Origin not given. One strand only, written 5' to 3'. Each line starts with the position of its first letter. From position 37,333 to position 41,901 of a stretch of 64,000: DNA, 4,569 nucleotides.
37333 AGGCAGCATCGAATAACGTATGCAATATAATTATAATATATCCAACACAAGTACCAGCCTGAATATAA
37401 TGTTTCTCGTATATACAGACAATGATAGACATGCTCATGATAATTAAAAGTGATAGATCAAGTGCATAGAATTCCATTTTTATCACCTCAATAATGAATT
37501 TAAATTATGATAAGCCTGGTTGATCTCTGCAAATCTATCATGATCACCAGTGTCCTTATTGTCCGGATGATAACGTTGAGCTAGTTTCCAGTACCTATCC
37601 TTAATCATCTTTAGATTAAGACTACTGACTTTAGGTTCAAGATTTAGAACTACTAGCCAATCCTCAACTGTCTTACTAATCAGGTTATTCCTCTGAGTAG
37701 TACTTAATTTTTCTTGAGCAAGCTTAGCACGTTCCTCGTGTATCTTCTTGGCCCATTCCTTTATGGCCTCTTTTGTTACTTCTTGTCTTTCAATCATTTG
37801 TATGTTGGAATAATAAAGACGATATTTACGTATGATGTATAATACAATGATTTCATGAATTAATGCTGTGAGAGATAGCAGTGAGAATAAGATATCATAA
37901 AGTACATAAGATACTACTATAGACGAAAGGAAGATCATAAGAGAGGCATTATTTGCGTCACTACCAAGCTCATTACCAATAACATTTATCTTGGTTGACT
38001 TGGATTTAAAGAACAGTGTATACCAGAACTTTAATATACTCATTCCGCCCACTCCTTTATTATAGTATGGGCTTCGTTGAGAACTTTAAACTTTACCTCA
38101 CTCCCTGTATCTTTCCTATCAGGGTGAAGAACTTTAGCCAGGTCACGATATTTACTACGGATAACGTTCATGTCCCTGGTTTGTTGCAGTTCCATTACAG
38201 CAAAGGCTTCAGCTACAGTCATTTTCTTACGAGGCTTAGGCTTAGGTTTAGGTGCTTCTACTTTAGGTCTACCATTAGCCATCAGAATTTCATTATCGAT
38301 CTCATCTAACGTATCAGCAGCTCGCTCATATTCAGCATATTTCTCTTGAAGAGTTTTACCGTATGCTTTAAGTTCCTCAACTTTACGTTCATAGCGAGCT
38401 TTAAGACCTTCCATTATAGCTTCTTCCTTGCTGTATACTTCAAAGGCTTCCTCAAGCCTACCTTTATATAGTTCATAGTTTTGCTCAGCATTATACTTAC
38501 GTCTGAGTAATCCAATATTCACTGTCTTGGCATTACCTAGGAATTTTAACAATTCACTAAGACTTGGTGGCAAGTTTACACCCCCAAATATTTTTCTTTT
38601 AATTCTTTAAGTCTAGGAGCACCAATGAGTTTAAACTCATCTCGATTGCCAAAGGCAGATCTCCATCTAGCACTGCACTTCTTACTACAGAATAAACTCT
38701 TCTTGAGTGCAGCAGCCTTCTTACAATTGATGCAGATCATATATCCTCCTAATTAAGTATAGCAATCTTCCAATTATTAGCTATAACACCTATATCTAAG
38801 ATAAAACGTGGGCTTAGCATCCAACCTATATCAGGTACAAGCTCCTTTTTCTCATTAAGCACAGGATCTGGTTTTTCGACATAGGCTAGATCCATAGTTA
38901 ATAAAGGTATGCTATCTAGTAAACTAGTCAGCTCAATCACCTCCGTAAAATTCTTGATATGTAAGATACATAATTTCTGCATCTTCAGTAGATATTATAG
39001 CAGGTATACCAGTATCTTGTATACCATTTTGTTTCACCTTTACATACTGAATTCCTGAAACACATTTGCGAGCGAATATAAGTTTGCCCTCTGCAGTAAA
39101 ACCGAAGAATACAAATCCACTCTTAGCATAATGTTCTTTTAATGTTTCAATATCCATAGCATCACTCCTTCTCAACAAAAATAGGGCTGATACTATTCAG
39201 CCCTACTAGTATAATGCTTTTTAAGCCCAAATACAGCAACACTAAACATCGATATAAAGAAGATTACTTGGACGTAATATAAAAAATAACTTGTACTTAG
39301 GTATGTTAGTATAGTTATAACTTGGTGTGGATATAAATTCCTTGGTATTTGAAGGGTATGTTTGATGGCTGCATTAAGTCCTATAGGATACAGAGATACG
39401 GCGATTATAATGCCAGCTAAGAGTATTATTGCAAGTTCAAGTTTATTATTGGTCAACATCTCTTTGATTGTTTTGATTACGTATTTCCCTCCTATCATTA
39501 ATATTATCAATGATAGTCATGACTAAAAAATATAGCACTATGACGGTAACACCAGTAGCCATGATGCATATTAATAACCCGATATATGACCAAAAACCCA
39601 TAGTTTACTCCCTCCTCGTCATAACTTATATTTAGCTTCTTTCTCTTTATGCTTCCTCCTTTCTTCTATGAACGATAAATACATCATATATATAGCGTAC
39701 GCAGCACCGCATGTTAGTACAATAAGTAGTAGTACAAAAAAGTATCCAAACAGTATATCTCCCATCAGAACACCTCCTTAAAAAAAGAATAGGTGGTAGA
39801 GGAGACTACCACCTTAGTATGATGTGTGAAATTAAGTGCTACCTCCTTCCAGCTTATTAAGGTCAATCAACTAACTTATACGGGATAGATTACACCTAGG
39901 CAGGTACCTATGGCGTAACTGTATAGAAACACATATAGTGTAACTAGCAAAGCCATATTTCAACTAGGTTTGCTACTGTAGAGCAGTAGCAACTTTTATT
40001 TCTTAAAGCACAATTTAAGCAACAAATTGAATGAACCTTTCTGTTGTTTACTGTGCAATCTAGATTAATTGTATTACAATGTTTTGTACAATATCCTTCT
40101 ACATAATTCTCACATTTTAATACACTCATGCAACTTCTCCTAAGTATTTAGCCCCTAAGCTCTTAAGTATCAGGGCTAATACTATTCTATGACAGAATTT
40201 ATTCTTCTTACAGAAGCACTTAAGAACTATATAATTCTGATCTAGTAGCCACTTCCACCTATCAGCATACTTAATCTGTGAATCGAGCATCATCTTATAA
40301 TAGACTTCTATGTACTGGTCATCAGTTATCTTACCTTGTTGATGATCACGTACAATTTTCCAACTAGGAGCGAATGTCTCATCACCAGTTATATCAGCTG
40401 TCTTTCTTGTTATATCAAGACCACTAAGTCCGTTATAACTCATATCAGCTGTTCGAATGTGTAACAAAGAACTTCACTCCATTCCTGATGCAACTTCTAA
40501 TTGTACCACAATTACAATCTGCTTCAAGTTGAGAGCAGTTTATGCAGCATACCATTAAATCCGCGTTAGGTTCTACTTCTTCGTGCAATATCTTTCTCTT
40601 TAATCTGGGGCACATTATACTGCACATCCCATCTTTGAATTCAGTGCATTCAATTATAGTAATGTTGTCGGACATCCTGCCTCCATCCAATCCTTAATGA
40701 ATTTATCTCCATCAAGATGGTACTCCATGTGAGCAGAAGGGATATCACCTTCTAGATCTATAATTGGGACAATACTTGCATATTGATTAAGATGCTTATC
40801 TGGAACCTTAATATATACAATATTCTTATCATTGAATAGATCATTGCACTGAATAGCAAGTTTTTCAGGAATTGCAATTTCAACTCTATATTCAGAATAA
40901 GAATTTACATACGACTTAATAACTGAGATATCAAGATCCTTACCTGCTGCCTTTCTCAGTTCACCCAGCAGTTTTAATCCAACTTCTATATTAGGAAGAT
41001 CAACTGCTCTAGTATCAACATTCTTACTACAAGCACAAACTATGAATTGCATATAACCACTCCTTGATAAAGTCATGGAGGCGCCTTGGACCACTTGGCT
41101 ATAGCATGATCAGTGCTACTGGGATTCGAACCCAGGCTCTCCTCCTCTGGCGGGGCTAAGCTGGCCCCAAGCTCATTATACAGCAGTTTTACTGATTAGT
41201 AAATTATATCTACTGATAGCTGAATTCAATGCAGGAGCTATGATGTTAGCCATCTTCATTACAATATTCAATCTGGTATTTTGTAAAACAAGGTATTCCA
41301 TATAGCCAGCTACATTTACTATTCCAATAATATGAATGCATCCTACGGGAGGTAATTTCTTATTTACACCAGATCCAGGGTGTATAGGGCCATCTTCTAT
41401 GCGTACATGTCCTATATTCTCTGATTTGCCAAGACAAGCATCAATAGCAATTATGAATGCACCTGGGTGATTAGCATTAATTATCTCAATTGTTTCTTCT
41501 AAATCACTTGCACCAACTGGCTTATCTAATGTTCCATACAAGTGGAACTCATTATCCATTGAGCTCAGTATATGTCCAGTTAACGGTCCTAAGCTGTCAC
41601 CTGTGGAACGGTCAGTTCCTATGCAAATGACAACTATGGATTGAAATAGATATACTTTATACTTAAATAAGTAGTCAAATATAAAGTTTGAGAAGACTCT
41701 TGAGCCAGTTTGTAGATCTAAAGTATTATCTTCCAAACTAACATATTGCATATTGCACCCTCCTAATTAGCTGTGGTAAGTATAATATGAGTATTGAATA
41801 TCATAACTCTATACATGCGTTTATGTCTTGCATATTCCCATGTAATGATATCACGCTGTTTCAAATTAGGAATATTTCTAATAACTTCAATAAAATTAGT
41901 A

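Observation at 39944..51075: Expanded family of tiny Cys-rich proteins sharing a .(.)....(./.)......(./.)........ signature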

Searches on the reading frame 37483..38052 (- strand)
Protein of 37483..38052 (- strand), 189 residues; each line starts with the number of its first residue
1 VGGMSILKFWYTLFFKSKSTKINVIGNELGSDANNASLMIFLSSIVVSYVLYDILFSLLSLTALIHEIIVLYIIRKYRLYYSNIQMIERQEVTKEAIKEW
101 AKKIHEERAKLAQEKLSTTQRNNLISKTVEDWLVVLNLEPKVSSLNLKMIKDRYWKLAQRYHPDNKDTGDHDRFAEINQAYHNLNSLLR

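Call 61: search_protein_families(library=pfam, max_evalue=0.01, proteins=[window:37483-38052:-])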
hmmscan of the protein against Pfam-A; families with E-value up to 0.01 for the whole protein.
window:37483-38052:- (189 aa): 1 family
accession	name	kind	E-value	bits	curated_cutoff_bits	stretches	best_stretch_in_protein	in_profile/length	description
PF00226.36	DnaJ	-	9.1e-10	38.9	27.8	1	135-185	5-54/63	DnaJ domain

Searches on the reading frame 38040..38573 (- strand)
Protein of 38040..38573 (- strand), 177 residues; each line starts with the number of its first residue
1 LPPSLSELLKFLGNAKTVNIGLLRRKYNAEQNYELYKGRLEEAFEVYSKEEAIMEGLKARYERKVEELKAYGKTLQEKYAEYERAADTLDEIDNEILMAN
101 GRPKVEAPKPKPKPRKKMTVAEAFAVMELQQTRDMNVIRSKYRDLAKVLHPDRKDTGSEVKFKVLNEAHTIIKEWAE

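Call 61: search_protein_families(library=pfam, max_evalue=0.01, proteins=[window:38040-38573:-])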
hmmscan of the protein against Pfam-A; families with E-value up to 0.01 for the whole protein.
window:38040-38573:- (177 aa): 1 family
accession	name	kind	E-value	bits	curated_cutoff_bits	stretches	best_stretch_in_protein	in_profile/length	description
PF00226.36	DnaJ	-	3e-10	40.5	27.8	1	124-173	3-54/63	DnaJ domain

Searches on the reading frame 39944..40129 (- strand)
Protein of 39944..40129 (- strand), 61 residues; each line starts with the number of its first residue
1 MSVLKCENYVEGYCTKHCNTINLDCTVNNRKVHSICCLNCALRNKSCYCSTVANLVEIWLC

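Call 3: search_protein_families(library=pfam, max_evalue=1, proteins=[window:39944-40129:-])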
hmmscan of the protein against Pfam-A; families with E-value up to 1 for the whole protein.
window:39944-40129:- (61 aa): 0 families

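Call 4: search_protein_families(library=phrogs, max_evalue=1, proteins=[window:39944-40129:-])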
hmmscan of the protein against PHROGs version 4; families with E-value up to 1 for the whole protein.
window:39944-40129:- (61 aa): 0 families

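Call 23: search_protein_families(library=ncbifam, max_evalue=1, proteins=[window:39944-40129:-])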
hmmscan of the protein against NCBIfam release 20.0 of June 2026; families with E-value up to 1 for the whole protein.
window:39944-40129:- (61 aa): 0 families

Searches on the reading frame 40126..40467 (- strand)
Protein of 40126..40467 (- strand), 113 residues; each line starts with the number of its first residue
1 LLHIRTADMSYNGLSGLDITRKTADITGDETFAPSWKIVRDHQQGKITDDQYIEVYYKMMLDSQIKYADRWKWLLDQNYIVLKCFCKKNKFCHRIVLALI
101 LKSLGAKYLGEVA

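Call 8: search_protein_families(library=pfam, max_evalue=0.001, proteins=[window:40126-40467:-])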
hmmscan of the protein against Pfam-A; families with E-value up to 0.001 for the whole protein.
window:40126-40467:- (113 aa): 1 family
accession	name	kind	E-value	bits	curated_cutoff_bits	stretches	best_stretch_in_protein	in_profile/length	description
PF22751.1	DUF488-N3a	-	1.5e-10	41.8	27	1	31-103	41-116/118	Active DUF488-N3 subclade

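Call 9: search_protein_families(library=phrogs, max_evalue=0.001, proteins=[window:40126-40467:-])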
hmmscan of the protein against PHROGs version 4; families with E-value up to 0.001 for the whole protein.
window:40126-40467:- (113 aa): 2 families
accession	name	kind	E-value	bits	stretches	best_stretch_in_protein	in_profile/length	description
phrog_2450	-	unknown function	2e-22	81.2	1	17-106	59-155/346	-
phrog_22076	-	unknown function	8.5e-05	23.8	1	44-106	8-70/83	-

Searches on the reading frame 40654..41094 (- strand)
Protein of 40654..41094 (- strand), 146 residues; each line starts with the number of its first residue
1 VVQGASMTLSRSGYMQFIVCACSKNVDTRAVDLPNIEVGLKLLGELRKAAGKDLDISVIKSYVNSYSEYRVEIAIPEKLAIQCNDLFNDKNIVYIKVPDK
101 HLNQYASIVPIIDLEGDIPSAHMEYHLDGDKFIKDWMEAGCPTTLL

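Call 61: search_protein_families(library=pfam, max_evalue=0.01, proteins=[window:40654-41094:-])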
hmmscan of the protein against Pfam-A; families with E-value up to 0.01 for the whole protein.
window:40654-41094:- (146 aa): 0 families

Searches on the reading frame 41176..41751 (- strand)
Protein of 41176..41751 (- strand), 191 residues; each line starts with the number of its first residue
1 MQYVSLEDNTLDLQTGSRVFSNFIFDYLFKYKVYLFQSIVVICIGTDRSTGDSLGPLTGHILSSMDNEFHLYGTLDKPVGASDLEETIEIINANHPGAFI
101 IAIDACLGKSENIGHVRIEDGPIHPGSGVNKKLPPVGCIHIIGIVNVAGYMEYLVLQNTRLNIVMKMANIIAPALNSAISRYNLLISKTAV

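Call 8: search_protein_families(library=pfam, max_evalue=0.001, proteins=[window:41176-41751:-])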
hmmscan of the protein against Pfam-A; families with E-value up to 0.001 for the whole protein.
window:41176-41751:- (191 aa): 2 families
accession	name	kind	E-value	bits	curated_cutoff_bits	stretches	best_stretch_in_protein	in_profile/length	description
PF06866.16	DUF1256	-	2.3e-58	196.7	27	1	21-172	14-162/164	Protein of unknown function (DUF1256)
PF03418.19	Peptidase_A25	-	3.1e-07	30.1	27.8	1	14-132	73-207/353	Germination protease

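Call 9: search_protein_families(library=phrogs, max_evalue=0.001, proteins=[window:41176-41751:-])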
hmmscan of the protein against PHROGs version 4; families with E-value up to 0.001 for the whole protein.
window:41176-41751:- (191 aa): 1 family
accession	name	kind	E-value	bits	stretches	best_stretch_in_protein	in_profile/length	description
phrog_8268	-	other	2.4e-33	116.3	1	37-180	30-170/181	spore protease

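Call 52: find_related_loci(query=window:41176-41751:-, collection=genome_contigs, flank=3000)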
Query window:41176-41751:- (191 aa) in genome_contigs; peptide patterns used: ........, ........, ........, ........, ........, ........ (x = any residue, [..] = any of these).
600 stretches matched a pattern (row limit reached: there are more); 466 encode a relative of the query (tblastn E <= 1e-3); the best 80 are kept; 80 distinct loci.
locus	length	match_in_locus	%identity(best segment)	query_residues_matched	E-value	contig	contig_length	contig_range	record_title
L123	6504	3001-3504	53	19-184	2e-56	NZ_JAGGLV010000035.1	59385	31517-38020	Paenibacillus silagei strain DSM 101953 Ga0454155_35, whole genome shotgun sequence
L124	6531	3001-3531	52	15-188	2e-56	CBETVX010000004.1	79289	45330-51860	MAG TPA_asm: uncultured Eubacteriales bacterium isolate SRR13515399_binner123_Refined_12 genome assembly, contig: ERZ250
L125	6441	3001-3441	59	39-184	2e-56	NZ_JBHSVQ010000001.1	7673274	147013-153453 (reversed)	Paenibacillus rhizoplanae strain CCM 8725 contig_1_pilon, whole genome shotgun sequence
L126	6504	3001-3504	53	19-184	1e-56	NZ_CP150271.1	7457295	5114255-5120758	Paenibacillus sp. FSL K6-1217 chromosome, complete genome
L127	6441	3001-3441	59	39-184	4e-56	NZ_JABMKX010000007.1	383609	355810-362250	Paenibacillus tritici strain LMG 29502 NODE_7_length_383609_cov_23.692929, whole genome shotgun sequence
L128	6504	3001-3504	53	19-183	5e-56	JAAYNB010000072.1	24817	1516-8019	MAG: Clostridiales bacterium isolate AS21ysBPME_102 57978_AS21, whole genome shotgun sequence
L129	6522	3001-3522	53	21-190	9e-56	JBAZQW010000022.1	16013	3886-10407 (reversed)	MAG: Desulfotomaculaceae bacterium isolate SO_2017_SWC_8 scaffold_3131_c1_LP-4_2017, whole genome shotgun sequence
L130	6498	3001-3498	54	21-182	2e-55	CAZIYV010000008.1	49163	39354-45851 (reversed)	MAG TPA_asm: uncultured Pelotomaculum sp. isolate SRP302447_co2_772 genome assembly, contig: NODE_2055_length_49163_cov_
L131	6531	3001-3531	52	8-182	5e-55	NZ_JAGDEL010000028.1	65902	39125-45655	Metabacillus bambusae strain BG109 contig28, whole genome shotgun sequence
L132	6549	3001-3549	52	5-182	5e-55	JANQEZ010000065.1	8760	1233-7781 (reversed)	MAG: Clostridia bacterium isolate PL23a_bin.55 k99_2379579, whole genome shotgun sequence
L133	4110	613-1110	54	20-182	4e-55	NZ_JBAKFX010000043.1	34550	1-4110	Dethiothermospora halolimnae strain SD1 NODE_43_length_34550_cov_263.472097, whole genome shotgun sequence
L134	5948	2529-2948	64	37-175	3e-55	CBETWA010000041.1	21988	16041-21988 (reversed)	MAG TPA_asm: uncultured bacterium isolate SRR13515398_concoct_14 genome assembly, contig: ERZ25510404.144, whole genome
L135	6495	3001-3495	56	20-183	4e-55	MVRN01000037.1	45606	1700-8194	MAG: Pelotomaculum sp. PtaU1.Bin035 A4E55_contig000037, whole genome shotgun sequence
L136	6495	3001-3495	55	20-181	3e-54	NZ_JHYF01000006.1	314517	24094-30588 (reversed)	Alkaliphilus transvaalensis ATCC 700919 T335DRAFT_scaffold00005.5_C, whole genome shotgun sequence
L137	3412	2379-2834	58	22-175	2e-54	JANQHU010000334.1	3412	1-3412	MAG: Bacillota bacterium isolate PL24a_bin.21 k99_1964579, whole genome shotgun sequence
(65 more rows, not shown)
